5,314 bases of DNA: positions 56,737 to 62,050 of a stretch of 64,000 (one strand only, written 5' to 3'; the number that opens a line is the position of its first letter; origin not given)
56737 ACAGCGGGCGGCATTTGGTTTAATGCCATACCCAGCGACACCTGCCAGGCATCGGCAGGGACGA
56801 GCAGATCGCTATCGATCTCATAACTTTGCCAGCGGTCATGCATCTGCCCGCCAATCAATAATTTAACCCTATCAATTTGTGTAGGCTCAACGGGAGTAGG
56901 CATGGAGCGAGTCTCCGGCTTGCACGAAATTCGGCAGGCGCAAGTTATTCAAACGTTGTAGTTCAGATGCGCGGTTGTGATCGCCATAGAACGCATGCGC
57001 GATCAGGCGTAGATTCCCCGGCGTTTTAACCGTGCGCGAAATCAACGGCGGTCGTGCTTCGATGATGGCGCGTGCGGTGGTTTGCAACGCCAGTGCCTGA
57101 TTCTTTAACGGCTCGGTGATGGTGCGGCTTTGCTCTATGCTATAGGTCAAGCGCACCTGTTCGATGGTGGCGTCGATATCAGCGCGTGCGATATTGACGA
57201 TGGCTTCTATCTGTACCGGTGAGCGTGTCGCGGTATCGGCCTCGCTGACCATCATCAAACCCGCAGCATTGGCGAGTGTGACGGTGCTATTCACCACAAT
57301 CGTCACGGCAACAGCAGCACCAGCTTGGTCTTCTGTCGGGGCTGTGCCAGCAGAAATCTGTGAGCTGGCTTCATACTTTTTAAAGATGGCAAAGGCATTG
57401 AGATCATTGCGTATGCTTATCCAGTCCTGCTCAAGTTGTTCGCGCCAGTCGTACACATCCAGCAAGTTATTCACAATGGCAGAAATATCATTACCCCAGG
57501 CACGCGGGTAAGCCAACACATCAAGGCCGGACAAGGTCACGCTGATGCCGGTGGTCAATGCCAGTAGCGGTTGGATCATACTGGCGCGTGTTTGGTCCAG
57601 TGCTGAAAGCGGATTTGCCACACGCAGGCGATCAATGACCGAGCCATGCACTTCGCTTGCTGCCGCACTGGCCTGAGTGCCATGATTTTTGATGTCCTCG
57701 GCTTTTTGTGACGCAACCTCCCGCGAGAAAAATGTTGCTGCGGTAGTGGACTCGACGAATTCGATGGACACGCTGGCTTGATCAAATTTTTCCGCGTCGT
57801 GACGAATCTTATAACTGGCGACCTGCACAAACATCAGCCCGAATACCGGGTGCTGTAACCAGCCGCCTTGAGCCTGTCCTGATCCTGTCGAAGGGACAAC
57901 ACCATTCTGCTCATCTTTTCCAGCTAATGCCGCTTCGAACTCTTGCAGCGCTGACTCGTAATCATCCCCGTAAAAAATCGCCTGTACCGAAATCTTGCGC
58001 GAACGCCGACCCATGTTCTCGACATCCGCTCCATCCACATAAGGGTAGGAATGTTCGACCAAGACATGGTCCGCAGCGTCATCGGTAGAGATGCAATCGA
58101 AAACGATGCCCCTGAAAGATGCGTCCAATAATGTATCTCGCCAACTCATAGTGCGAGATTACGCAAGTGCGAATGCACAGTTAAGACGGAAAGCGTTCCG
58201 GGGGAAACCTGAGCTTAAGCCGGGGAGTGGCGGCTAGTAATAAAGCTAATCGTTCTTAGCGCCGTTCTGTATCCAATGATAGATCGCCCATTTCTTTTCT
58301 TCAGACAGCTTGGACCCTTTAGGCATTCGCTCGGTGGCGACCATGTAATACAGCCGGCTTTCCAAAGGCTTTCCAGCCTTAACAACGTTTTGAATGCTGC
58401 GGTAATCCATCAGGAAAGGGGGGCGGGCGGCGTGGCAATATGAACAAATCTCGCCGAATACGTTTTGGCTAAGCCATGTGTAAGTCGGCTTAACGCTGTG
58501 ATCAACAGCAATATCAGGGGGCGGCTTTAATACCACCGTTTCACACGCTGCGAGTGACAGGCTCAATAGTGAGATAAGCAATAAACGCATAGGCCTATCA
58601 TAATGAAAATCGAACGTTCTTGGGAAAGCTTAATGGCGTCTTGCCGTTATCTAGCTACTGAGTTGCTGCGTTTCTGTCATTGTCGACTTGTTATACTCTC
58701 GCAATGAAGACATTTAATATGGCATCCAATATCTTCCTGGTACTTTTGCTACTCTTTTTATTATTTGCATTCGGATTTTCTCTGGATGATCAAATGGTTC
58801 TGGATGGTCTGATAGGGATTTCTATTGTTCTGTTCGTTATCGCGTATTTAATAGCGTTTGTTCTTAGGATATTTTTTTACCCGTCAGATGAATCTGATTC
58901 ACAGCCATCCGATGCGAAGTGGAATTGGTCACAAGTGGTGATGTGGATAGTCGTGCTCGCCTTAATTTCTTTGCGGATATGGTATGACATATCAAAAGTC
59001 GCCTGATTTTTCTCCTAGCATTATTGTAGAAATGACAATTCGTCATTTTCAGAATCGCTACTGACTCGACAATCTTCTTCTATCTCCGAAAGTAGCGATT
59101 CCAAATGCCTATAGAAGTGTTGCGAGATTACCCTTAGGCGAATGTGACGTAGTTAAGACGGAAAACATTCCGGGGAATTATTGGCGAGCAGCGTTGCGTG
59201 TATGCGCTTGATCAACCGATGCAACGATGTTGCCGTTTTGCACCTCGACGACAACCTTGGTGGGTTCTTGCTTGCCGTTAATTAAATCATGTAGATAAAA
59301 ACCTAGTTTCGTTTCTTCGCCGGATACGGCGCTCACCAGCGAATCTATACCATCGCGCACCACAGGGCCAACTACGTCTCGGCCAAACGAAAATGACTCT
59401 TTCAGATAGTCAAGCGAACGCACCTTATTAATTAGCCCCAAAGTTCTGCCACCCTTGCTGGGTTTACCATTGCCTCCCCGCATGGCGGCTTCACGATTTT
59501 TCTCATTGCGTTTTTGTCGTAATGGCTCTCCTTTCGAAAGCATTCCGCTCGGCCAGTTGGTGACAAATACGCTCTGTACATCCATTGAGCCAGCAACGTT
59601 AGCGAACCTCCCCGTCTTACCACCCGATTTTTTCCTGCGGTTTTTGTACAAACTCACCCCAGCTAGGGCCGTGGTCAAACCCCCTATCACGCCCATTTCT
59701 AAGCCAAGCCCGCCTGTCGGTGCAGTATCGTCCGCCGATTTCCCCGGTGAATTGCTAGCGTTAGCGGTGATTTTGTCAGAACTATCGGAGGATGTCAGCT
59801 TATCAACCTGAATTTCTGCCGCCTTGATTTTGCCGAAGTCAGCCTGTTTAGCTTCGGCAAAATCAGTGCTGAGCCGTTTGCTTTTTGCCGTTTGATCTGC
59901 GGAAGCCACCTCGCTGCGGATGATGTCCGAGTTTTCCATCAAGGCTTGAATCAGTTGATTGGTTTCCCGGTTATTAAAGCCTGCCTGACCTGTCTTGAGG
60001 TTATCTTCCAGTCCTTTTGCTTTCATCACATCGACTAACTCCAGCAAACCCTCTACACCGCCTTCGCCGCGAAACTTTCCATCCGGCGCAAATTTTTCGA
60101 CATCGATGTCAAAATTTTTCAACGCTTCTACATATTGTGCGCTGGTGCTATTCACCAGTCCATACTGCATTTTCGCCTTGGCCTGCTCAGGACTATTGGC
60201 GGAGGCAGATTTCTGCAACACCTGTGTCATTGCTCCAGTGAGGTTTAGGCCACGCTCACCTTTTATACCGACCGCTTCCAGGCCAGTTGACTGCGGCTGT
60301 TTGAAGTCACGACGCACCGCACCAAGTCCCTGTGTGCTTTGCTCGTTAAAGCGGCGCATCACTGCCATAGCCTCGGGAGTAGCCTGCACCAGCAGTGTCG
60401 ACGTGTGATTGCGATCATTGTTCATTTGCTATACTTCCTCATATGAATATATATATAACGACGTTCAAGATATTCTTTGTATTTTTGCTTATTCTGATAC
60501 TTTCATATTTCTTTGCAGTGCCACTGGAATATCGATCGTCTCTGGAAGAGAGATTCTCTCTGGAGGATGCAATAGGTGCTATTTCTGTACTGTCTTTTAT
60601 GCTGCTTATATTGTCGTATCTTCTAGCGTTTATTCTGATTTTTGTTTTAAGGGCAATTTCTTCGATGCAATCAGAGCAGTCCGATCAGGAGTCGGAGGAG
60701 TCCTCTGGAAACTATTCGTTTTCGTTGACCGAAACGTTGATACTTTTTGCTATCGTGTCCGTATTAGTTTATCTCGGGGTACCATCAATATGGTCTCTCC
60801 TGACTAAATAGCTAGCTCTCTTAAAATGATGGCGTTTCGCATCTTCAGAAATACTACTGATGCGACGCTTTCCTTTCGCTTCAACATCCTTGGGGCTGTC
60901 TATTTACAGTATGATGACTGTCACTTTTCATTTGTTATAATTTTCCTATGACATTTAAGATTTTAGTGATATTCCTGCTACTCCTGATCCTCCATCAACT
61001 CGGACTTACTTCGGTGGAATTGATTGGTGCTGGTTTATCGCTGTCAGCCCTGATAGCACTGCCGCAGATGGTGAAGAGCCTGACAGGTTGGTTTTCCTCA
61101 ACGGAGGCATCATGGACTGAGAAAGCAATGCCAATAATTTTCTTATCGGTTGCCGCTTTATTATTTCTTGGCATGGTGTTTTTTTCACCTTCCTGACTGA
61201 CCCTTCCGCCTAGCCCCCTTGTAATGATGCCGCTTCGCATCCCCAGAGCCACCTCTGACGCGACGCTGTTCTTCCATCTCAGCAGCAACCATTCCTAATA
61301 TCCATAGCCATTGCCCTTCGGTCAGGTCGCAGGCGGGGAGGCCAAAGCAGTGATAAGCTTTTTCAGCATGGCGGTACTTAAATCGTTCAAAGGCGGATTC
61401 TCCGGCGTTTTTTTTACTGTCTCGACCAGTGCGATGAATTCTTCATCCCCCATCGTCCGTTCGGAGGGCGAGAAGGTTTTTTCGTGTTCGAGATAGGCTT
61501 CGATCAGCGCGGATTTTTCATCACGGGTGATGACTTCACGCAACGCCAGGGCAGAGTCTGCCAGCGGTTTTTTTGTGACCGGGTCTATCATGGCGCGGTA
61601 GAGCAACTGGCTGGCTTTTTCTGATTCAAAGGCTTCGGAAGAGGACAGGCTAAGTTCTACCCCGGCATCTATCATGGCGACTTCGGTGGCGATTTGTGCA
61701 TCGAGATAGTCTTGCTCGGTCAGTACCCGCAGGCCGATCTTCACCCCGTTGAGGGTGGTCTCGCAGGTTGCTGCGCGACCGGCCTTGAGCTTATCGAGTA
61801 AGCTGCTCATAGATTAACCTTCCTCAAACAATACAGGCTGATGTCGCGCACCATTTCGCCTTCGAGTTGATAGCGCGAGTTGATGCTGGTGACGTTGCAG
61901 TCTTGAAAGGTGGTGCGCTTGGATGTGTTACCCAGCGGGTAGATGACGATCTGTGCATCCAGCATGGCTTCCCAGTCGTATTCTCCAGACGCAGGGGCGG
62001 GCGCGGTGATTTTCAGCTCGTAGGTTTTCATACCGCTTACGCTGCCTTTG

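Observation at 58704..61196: Family of three antisense 3-TM paralogs bracketing the tape-measure gene: candidate exclusion or immunity system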

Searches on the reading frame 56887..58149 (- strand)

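Call 4: search_protein_families(library=pfam, proteins=[window:56887-58149:-], max_evalue=0.1)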
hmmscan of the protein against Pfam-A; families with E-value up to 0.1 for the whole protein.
window:56887-58149:- (420 aa): 1 family
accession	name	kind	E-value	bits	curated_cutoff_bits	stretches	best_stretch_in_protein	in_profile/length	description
PF07157.17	DNA_circ_N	-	8.7e-22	77.9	21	1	7-106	2-86/88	DNA circularisation protein N-terminus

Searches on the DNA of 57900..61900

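Call 63: search_rna_families(source=window, start=57900, end=61900, threshold=evalue, max_evalue=1)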
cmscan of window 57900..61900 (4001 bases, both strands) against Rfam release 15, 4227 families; matches with E-value up to 1: 0.
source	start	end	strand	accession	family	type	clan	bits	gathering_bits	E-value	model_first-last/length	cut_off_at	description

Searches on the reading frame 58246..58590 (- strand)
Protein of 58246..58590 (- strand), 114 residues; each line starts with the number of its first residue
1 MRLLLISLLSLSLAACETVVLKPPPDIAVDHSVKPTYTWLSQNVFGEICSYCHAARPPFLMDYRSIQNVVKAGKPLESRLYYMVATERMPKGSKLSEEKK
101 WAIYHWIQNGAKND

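Call 4: search_protein_families(library=pfam, proteins=[window:58246-58590:-], max_evalue=0.1)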
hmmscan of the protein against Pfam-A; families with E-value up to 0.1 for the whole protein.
window:58246-58590:- (114 aa): 1 family
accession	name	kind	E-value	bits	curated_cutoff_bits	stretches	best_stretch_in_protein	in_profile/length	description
PF13442.11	Cytochrome_CBB3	-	0.0033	18.1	27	1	42-107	7-68/68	Cytochrome C oxidase, cbb3-type, subunit III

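Call 27: search_protein_families(library=phrogs, proteins=[window:58246-58590:-], max_evalue=0.1)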
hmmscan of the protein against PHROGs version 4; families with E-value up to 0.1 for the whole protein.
window:58246-58590:- (114 aa): 0 families

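Call 28: search_protein_families(library=padloc, proteins=[window:58246-58590:-], max_evalue=0.1)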
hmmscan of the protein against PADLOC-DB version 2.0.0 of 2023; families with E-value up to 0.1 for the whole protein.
window:58246-58590:- (114 aa): 0 families

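Call 61: search_solved_structures(query=window:58246-58590:-, max_evalue=1)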
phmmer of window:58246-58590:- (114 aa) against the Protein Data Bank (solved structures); distinct sequences matched with E-value up to 1: 11.
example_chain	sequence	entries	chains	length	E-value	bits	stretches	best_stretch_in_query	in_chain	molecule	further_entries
8hcr_C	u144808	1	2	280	0.0091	19.4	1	6-91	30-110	Cytochrome bc1 complex cytochrome c subunit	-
7e1v_O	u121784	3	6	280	0.0091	19.4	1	6-91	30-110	Cytochrome bc1 complex cytochrome c subunit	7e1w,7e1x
6hwh_M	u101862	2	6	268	0.082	16.3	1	5-91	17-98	Cytochrome bc1 complex cytochrome c subunit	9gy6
8ovc_O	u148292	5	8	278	0.09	16.2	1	5-91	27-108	Cytochrome bc1 complex cytochrome c subunit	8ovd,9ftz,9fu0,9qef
6adq_C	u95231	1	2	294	0.098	16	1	5-91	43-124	Cytochrome bc1 complex cytochrome c subunit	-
5mab_A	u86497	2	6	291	0.14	15.6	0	68-112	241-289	FoxE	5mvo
3byh_B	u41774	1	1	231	0.22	14.9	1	49-101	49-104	fimbrin ABD2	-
1pxy_A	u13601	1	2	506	0.64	13.4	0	49-97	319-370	fimbrin-like protein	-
9wcx_U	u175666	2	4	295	0.86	13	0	6-93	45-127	Cytochrome bc1 complex cytochrome c subunit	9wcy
8d9f_A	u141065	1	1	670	0.88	13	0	78-105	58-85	CHAT domain protein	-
8d9g_A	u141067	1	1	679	0.9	12.9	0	78-105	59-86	CHAT domain protein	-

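Call 79: find_homologous_proteins(query=window:58246-58590:-, max_evalue=0.001)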
Query window:58246-58590:- (114 aa): 5 proteins with E <= 0.001 among 15 candidates.
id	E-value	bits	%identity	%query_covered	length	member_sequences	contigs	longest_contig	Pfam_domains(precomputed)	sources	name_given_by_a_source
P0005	1.1e-71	256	100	100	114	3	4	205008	-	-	-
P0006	3.8e-59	216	84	100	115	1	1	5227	-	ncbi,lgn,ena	-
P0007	2.5e-56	207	81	100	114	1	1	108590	-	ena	-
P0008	1.2e-44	169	79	82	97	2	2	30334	-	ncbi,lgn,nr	ncbi:MAG: hypothetical protein FD130_1373 [Halothiobacillaceae bacterium]|nr:MAG: hypothetical prote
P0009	3.3e-14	71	97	34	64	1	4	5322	-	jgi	-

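Call 80: find_encoding_contigs(protein=P0007, flank=6000, max_places=3)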
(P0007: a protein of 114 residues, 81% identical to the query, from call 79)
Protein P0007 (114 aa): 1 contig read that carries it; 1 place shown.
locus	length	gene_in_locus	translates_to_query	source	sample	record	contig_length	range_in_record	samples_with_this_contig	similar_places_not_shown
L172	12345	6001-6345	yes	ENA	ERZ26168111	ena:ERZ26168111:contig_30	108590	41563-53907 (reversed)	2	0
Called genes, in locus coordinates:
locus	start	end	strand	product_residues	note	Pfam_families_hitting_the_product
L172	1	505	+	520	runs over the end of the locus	PF01266:DAO, PF16901:DAO_C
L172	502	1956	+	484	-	PF00370:FGGY_N, PF02782:FGGY_C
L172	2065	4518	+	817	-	PF04945:YHS, PF19335:HMBD, PF00122:E1-E2_ATPase, PF00702:Hydrolase, PF08282:Hydrolase_3 (faint)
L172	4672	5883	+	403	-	PF00999:Na_H_Exchanger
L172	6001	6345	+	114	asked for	-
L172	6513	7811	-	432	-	PF00890:FAD_binding_2 (weak), PF01266:DAO, PF01593:Amino_oxidase, PF12831:FAD_oxidored (weak), PF13450:NAD_binding_8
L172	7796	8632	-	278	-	PF00494:SQS_PSY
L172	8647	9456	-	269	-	PF00494:SQS_PSY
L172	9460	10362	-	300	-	PF17827:PrmC_N (faint), PF07669:Eco57I (faint), PF03602:Cons_hypoth95 (weak), PF05175:MTS, PF06325:PrmA, PF13847:Methyltransf_31 (weak), PF08242:Methyltransf_12 (weak), PF13649:Methyltransf_25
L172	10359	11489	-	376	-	PF01546:Peptidase_M20, PF07687:M20_dimer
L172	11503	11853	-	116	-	PF03960:ArsC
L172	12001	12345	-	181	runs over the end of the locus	PF00437:T2SSE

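Call 81: find_encoding_contigs(protein=P0008, flank=6000, max_places=3)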
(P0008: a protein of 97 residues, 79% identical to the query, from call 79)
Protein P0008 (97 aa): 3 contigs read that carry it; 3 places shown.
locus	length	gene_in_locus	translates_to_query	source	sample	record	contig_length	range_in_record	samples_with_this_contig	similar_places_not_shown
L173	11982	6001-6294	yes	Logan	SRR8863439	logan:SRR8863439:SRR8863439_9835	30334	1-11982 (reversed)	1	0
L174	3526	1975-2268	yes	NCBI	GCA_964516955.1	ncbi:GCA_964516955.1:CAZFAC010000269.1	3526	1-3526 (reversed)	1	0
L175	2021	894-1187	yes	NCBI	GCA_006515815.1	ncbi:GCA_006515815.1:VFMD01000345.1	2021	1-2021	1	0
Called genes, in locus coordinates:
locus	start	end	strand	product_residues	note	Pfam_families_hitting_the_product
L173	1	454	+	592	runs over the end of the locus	PF21710:Spt6_S1 (faint), PF23459:S1_RRP5 (faint), PF00575:S1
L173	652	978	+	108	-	PF00216:Bac_DNA_binding, PF18291:HU-HIG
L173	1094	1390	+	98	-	PF06305:LapA_dom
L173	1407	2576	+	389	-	PF00515:TPR_1 (faint), PF07719:TPR_2 (faint), PF12895:ANAPC3 (faint), PF13174:TPR_6 (faint), PF13176:TPR_7 (faint), PF13414:TPR_11 (faint), PF13428:TPR_14 (faint), PF18073:Zn_ribbon_LapB, +4 more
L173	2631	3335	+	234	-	PF00215:OMPdecase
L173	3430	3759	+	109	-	PF12836:HHH_3, PF00633:HHH (faint)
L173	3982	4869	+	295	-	PF00483:NTP_transferase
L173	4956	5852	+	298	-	PF00291:PALP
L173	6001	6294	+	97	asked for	-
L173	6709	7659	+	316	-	-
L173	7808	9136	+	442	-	PF05958:tRNA_U5-meth_tr, PF00398:RrnaAD (weak), PF13649:Methyltransf_25 (weak), PF13847:Methyltransf_31 (weak)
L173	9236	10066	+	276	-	-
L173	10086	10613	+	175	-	PF07238:PilZ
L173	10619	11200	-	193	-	-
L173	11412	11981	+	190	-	?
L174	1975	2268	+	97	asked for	-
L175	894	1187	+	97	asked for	-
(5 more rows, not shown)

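Call 82: find_encoding_contigs(protein=P0006, flank=6000, max_places=3)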
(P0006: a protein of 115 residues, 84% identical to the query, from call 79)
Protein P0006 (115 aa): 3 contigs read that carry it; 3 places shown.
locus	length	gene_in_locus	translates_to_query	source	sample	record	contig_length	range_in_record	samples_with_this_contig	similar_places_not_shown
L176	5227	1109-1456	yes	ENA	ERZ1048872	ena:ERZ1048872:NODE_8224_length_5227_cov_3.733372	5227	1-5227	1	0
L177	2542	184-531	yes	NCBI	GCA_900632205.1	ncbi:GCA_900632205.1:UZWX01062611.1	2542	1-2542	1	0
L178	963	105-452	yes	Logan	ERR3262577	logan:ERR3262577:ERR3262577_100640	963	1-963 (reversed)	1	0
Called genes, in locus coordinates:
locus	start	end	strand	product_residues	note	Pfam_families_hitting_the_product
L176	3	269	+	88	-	?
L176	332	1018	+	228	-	PF04402:SIMPL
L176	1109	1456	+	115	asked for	-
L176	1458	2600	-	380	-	PF05175:MTS, PF06325:PrmA, PF08241:Methyltransf_11 (faint), PF13649:Methyltransf_25 (weak)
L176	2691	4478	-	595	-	PF01926:MMR_HSR1, PF02421:FeoB_N, PF07670:Gate, PF07664:FeoB_C, PF07670:Gate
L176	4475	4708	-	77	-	PF04023:FeoA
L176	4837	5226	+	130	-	?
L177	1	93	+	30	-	?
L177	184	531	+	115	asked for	-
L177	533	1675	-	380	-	PF05175:MTS, PF06325:PrmA, PF08241:Methyltransf_11 (faint), PF13649:Methyltransf_25 (weak)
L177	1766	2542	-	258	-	?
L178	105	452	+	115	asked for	-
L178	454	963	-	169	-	?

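Call 83: find_encoding_contigs(protein=P0005, flank=10000, max_places=4)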
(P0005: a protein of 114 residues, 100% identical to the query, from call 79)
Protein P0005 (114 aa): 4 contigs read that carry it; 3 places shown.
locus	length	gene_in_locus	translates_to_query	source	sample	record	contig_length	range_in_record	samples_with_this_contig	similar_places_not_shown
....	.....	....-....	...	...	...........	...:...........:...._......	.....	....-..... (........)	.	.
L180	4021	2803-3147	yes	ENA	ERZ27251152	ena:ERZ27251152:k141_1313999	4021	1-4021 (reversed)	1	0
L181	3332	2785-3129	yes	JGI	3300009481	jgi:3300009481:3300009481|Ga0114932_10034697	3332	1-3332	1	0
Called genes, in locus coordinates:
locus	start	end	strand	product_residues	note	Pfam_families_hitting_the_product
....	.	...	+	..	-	?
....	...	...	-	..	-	-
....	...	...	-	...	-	-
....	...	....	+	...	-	-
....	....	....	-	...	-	-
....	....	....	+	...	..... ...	-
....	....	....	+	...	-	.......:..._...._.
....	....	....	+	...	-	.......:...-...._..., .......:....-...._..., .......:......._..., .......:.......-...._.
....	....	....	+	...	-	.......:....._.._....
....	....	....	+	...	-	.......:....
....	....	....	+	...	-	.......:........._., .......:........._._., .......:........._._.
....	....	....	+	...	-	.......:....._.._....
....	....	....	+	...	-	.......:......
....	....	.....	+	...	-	-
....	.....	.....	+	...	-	-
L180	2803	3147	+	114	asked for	-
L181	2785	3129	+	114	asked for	-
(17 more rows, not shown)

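Call 85: search_protein_families(library=ncbifam, proteins=[window:58246-58590:-], max_evalue=0.05)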
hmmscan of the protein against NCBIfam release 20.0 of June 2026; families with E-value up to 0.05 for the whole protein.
window:58246-58590:- (114 aa): 1 family
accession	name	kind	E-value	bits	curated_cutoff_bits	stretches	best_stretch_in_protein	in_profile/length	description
NF047812.1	LIC11213_lipo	equivalog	6.4e-11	42.4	100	1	33-112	36-117/118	LIC11213 family lipoprotein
